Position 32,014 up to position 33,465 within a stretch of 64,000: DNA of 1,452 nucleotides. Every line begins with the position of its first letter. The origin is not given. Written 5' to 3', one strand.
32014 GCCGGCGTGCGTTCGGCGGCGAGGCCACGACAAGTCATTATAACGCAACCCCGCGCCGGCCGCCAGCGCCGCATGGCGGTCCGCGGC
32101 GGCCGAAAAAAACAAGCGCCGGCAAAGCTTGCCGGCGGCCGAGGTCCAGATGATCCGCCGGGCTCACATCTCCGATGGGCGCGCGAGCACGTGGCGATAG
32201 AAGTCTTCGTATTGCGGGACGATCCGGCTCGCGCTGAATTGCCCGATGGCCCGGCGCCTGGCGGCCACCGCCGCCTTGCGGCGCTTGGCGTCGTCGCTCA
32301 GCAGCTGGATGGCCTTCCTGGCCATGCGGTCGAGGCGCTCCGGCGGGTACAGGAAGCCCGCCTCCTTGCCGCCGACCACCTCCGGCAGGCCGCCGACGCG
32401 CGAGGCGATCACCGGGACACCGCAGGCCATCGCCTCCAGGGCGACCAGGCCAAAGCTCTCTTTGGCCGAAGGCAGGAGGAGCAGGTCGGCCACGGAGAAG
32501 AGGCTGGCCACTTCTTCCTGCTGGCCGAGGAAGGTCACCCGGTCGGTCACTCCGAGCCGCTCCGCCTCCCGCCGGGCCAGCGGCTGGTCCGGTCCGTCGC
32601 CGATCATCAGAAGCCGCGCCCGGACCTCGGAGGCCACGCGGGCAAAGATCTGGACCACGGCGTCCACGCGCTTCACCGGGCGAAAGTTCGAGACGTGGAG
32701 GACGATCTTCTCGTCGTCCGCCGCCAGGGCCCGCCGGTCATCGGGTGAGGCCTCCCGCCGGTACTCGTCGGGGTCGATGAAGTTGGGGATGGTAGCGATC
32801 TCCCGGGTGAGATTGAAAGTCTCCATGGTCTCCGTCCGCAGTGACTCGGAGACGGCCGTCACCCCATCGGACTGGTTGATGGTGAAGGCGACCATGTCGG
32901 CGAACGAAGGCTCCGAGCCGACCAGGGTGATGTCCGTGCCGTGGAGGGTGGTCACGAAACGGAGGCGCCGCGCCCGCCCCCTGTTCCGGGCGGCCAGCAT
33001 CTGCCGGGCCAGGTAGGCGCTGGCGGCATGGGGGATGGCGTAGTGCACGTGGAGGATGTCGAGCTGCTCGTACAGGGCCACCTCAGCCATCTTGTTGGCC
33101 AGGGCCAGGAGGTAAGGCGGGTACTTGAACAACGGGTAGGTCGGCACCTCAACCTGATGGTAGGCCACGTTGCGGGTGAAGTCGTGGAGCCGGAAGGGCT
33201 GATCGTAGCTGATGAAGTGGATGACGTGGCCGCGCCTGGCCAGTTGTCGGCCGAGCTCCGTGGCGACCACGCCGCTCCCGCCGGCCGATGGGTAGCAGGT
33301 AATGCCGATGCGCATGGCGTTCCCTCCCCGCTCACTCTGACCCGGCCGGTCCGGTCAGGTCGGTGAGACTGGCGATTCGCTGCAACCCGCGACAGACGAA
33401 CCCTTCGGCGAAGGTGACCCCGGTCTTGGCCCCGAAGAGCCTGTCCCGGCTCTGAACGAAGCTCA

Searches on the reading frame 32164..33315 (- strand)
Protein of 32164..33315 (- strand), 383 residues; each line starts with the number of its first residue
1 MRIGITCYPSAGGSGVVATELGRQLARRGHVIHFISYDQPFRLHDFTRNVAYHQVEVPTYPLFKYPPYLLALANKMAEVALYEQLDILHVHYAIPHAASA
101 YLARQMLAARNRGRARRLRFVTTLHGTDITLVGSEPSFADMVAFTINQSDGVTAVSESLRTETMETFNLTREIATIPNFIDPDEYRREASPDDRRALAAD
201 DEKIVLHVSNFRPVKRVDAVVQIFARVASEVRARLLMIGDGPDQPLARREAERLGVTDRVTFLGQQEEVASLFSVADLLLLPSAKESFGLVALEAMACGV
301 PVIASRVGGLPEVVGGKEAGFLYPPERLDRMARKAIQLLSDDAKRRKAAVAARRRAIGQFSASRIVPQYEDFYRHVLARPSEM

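Call 55: search_protein_families(library=pfam, proteins=[window:32164-33315:-], max_evalue=0.0001)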
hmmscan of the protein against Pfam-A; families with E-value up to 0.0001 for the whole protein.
window:32164-33315:- (383 aa): 7 families
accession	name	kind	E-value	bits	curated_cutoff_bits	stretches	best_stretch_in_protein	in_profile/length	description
PF00534.26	Glycos_transf_1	-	1.7e-40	138.8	26.4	1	193-354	5-171/172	Glycosyl transferases group 1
PF13692.12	Glyco_trans_1_4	-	1.4e-35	123.1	27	1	203-341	2-142/142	Glycosyl transferases group 1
PF13439.12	Glyco_transf_4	-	1.3e-27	97.3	28.5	1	12-183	2-169/170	Glycosyltransferase Family 4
PF13579.12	Glyco_trans_4_4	-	2.8e-15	57.5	29.7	1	12-178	1-157/158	Glycosyl transferase 4-like domain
PF20706.3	GT4-conflict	-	1.5e-14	54.2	26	1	152-351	150-367/385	Family 4 Glycosyltransferase in conflict systems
PF13524.12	Glyco_trans_1_2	-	9.8e-10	39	25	1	266-369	37-142/144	Glycosyl transferase-like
PF13477.12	Glyco_trans_4_2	-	3.3e-09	37.5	23.4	1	16-155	12-138/139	Glycosyl transferase 4-like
